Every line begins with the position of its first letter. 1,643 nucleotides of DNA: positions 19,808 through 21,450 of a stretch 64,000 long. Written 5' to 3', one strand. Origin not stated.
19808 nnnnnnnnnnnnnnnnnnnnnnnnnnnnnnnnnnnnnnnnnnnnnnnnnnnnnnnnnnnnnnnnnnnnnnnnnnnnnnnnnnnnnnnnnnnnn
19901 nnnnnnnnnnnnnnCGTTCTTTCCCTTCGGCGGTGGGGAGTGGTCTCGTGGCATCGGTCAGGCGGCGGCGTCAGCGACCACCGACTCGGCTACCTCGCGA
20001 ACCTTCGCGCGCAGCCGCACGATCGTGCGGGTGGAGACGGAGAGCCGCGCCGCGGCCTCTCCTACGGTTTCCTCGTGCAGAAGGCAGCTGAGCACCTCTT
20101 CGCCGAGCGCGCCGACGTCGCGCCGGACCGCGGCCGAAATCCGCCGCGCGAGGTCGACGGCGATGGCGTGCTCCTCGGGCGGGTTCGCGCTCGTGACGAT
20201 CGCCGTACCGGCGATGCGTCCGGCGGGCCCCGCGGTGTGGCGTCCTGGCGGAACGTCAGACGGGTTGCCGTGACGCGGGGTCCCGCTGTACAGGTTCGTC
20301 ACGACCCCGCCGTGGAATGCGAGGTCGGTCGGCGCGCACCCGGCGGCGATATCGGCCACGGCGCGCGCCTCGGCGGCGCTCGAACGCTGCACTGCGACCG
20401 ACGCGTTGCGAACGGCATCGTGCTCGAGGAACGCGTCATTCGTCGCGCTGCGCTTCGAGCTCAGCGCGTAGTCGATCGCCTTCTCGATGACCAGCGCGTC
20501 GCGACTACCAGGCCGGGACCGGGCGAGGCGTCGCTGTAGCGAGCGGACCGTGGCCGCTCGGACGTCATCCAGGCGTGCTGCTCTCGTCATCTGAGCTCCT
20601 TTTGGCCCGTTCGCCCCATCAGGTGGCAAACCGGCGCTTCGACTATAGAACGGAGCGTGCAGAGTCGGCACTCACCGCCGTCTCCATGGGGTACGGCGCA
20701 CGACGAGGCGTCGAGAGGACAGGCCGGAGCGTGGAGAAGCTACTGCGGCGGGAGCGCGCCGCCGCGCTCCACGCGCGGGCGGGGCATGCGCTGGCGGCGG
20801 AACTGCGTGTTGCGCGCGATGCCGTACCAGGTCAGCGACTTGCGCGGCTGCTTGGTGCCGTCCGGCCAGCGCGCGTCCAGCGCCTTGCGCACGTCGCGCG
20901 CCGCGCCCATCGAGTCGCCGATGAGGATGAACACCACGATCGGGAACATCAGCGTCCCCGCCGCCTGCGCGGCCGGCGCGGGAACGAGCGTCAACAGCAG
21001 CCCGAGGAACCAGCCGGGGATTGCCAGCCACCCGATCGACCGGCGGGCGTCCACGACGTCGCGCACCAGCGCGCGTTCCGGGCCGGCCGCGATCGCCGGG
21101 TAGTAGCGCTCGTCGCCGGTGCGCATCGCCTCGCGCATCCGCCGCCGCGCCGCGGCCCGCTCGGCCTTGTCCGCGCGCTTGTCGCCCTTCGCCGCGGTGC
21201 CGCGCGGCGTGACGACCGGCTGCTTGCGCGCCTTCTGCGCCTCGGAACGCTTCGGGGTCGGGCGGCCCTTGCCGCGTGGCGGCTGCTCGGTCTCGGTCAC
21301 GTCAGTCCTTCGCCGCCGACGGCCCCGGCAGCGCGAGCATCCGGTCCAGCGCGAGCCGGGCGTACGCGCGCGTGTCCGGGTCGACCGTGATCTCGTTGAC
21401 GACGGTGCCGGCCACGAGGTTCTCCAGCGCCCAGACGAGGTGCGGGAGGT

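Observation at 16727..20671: Lower-GC islet: HTH/sigma-like protein + GHKL (MORC/MutL-like) ATPase + N-terminally extended Mrr-type nuclease - candidate uncharacterised defence/conflict module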

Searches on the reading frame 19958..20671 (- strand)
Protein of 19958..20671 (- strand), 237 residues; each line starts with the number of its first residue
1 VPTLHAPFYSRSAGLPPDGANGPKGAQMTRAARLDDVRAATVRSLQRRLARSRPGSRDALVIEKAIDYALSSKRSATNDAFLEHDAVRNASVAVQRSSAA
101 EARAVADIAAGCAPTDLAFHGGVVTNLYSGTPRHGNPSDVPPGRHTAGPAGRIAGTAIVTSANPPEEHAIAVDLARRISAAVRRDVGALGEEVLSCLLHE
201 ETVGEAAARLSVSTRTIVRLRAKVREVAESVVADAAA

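Call 3: search_protein_families(library=pfam, proteins=[window:19958-20671:-], max_evalue=0.1)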
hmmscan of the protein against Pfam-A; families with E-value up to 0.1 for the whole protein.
window:19958-20671:- (237 aa): 1 family
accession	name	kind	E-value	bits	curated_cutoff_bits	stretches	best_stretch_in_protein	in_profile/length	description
PF12728.13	HTH_17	-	0.091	13.5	27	0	202-223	3-24/51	Helix-turn-helix domain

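Call 4: search_protein_families(library=padloc, proteins=[window:19958-20671:-], max_evalue=0.1)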
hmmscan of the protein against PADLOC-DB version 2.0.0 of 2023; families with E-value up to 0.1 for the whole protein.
window:19958-20671:- (237 aa): 0 families

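Call 6: search_protein_families(library=ncbifam, proteins=[window:19958-20671:-], max_evalue=0.1)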
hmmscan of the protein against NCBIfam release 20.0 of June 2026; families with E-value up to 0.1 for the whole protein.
window:19958-20671:- (237 aa): 1 family
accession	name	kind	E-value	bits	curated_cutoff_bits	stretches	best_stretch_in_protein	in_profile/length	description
TIGR01764.1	excise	domain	0.014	15.7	28.8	1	202-220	3-21/49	excisionase family DNA-binding protein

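Call 79: search_solved_structures(query=A4, max_evalue=5)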
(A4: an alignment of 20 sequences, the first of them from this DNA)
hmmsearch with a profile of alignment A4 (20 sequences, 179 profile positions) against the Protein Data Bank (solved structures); distinct sequences matched with E-value up to 5: 28.
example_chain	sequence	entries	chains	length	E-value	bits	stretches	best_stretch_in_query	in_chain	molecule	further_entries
8vd6_A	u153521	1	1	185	1.6e-05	28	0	139-171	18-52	CAP REPEAT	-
5xso_A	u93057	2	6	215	0.00041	23.4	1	109-168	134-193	Response regulator FixJ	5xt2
7svw_A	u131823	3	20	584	0.0019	21.2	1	103-164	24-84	TnsB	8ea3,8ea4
8rdu_R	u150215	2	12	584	0.0019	21.2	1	103-164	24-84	TnsB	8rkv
8aa5_AP1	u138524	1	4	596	0.002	21.1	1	103-164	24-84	TnsB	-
3mzy_A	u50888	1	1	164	0.0034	20.4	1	85-177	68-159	RNA polymerase sigma-H factor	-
1x3u_A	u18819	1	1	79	0.012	18.6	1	119-167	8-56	Transcriptional regulatory protein fixJ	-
2lvs_A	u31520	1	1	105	0.015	18.2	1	141-168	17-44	Putative uncharacterized protein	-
1rp3_A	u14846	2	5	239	0.019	18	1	101-174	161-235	RNA polymerase sigma factor SIGMA-28 (FliA) | RNA polymerase sigma factor FliA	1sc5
9pfq_Q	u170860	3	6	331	0.037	17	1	134-169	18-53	WYL domain-containing protein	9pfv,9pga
8tp8_A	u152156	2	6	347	0.04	16.9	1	134-169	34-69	DeoR-family transcriptional regulator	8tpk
4ldz_A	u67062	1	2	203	0.078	16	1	110-164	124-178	Transcriptional regulatory protein DesR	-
2x48_A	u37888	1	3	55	0.083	15.9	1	141-162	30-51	CAG38821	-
3clo_A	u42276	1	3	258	0.083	15.9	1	132-166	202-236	Transcriptional regulator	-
1pru_A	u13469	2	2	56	0.091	15.7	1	143-175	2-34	PURINE REPRESSOR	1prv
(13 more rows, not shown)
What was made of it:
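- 19958..20590 (-): Gene 1: a 210-aa protein with a conserved N-terminal helical region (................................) and a C-terminal sigma-70-region-4 / FixJ-LuxR-type HTH. The longest ORF runs up to 20671. A PDB profile search hits FixJ at 4e-4 and sigma-H at 3e-3 (call 79).
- On Sigma-70 region 4 / LuxR-FixJ HTH: The family profile hits FixJ at 4e-4 and sigma-H at 3e-3 (call 79).
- Checked: A family profile hits FixJ, sigma-H and FliA C-termini (call 79).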

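Call 80: search_protein_families(library=pfam, alignment_id=A4, max_evalue=0.01)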
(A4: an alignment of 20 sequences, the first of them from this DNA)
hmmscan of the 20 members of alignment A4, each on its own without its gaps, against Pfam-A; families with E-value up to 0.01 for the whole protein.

A. member 1, seq(210 aa): 0 families

B. families by the number of members that match (of 20 scanned): 16 families
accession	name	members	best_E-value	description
PF13384.12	HTH_23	9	2.3e-05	Homeodomain-like domain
PF13518.12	HTH_28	7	2.5e-05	Helix-turn-helix domain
PF07638.17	Sigma70_ECF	4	9.6e-05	ECF sigma factor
PF13551.12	HTH_29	4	0.00062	Winged helix-turn helix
PF04545.22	Sigma70_r4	2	3.5e-05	Sigma-70, region 4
PF08281.18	Sigma70_r4_2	2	0.001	Sigma-70, region 4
PF09339.16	HTH_IclR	2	0.0016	IclR helix-turn-helix domain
PF13542.12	HTH_Tnp_ISL3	2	0.0039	Helix-turn-helix domain of transposase family ISL3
PF13936.12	HTH_38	1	0.0018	Helix-turn-helix domain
PF14748.11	P5CR_dimer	1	0.0023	Pyrroline-5-carboxylate reductase dimerisation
PF12728.13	HTH_17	1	0.0023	Helix-turn-helix domain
PF12840.13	HTH_20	1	0.0044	Helix-turn-helix domain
PF25213.1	HVO_A0261_N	1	0.0057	HVO_A0261 N-terminal domain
PF21157.2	DksA_N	1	0.0079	DnaK suppressor protein DksA, N-terminal domain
PF00196.25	GerE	1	0.0083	Bacterial regulatory proteins, luxR family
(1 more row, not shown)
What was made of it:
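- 19958..20590 (-): Pfam on 20 members gives HTH_23 in 9, HTH_28 in 7, Sigma70_ECF in 4 and Sigma70_r4 in 2 (call 80).
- On Sigma-70 region 4 / LuxR-FixJ HTH: Family members hit Sigma70_ECF at 9.6e-5 and Sigma70_r4 at 3.5e-5 (call 80).
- Checked: The HTH call is supported at family level: HTH_23 in 9 of 20 members, Sigma70_ECF in 4 of 20, Sigma70_r4 in 2 of 20 (call 80).
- The C-terminus resembles sigma-70 region 4 and FixJ (calls 79, 80).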

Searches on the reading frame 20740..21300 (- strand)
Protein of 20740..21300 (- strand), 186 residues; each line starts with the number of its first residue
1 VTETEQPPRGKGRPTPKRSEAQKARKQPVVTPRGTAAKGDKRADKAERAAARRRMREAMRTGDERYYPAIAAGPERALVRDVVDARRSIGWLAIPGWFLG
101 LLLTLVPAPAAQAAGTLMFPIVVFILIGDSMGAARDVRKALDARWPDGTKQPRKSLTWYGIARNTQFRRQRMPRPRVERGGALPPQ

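Call 3: search_protein_families(library=pfam, proteins=[window:20740-21300:-], max_evalue=0.1)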
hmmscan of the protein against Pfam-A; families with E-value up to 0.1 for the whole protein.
window:20740-21300:- (186 aa): 1 family
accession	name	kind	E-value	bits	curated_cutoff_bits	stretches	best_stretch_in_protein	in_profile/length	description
PF11241.13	DUF3043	-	5.1e-46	157.3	25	1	10-180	1-170/171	Protein of unknown function (DUF3043)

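Call 61: find_homologous_proteins(query=window:20740-21300:-, max_evalue=1e-20)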
Query window:20740-21300:- (186 aa): 714 proteins with E <= 1e-20 among 2449 candidates; the best 120 are listed.
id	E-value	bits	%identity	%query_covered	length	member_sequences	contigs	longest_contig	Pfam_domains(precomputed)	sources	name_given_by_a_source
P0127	5.1e-115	400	100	100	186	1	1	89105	PF11241.14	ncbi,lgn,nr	ncbi:MAG TPA: DUF3043 domain-containing protein [Frankiaceae bacterium]|nr:DUF3043 domain-containing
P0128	4.8e-103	361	90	100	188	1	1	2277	PF11241.14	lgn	-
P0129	1.7e-93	330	83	98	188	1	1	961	PF11241.14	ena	-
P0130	3.5e-77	276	71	98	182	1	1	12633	PF11241.14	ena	-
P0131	2.5e-76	274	72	99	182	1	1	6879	PF11241.14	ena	-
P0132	2.8e-76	273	70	98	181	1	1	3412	PF11241.14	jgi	jgi:hypothetical protein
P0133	8.0e-76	272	69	97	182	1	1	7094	PF11241.14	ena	-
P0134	6.9e-74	266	69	97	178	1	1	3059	PF11241.14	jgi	jgi:hypothetical protein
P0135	1.0e-72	262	70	95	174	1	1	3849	PF11241.14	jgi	jgi:hypothetical protein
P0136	1.3e-72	261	69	95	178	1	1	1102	PF11241.14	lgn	-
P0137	2.0e-72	261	67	99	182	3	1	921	PF11241.14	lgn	-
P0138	7.7e-72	259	71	93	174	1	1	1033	PF11241.14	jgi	jgi:Protein of unknown function (DUF3043)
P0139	1.6e-71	258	70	97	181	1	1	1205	PF11241.14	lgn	-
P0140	8.5e-71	256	67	97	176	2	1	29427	PF11241.14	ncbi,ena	-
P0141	1.4e-70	255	66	99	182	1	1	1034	PF11241.14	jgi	jgi:hypothetical protein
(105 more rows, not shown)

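Call 62: find_encoding_contigs(protein=P0128, flank=6000, max_places=1)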
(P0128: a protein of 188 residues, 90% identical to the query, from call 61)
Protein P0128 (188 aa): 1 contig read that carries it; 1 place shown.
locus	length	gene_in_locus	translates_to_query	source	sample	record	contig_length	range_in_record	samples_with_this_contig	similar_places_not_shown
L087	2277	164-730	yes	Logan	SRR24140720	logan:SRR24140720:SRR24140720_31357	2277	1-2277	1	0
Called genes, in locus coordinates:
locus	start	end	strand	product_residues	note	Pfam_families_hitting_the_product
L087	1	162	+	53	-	?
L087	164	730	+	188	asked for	PF11241:DUF3043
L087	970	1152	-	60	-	-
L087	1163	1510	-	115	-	-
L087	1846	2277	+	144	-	?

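Call 63: find_encoding_contigs(protein=P0130, flank=8000, max_places=1)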
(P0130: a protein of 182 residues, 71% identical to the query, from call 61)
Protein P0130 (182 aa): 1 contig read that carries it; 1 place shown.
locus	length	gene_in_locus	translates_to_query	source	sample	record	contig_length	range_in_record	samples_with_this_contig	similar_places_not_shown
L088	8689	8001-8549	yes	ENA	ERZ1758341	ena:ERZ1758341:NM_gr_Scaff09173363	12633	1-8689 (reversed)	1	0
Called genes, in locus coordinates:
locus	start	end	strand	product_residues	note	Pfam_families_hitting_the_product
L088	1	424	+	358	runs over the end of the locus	PF00266:Aminotran_5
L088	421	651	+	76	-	PF01206:TusA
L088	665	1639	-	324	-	PF00294:PfkB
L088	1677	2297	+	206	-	-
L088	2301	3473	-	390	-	PF00108:Thiolase_N, PF00109:ketoacyl-synt (weak), PF02803:Thiolase_C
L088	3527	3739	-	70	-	-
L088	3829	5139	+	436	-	-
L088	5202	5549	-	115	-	PF01521:Fe-S_biosyn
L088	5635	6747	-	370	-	PF02595:Gly_kinase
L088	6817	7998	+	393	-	PF02445:NadA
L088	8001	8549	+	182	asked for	PF11241:DUF3043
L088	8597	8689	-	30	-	?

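Call 64: find_encoding_contigs(protein=P0140, flank=8000, max_places=1)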
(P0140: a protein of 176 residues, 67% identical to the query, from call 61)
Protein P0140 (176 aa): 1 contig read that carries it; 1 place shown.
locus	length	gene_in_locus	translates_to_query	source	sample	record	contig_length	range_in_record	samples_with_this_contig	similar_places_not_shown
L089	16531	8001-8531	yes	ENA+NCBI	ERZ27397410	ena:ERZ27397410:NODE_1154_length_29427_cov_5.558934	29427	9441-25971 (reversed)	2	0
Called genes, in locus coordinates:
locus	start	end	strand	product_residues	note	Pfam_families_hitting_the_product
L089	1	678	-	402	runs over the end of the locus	PF01809:YidD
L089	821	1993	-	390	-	PF00108:Thiolase_N, PF00109:ketoacyl-synt, PF02803:Thiolase_C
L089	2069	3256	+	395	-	-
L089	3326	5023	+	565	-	PF02129:Peptidase_S15, PF12146:Hydrolase_4, PF00561:Abhydrolase_1, PF08530:PepX_C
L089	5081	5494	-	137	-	PF01521:Fe-S_biosyn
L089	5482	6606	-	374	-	PF02595:Gly_kinase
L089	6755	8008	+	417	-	PF02445:NadA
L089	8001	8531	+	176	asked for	PF11241:DUF3043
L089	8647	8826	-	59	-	-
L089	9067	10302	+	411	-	-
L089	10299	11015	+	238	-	PF28005:SCO2322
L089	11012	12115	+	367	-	PF02361:CbiQ (weak)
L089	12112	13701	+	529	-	PF03193:RsgA_GTPase (faint), PF13481:AAA_25 (faint), PF20703:nSTAND1 (faint), PF25199:nSTAND_NTPase5 (faint), PF00005:ABC_tran, PF01926:MMR_HSR1 (faint), PF00005:ABC_tran, PF13304:AAA_21, +7 more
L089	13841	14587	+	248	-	-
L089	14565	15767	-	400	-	PF01266:DAO (faint), PF01494:FAD_binding_3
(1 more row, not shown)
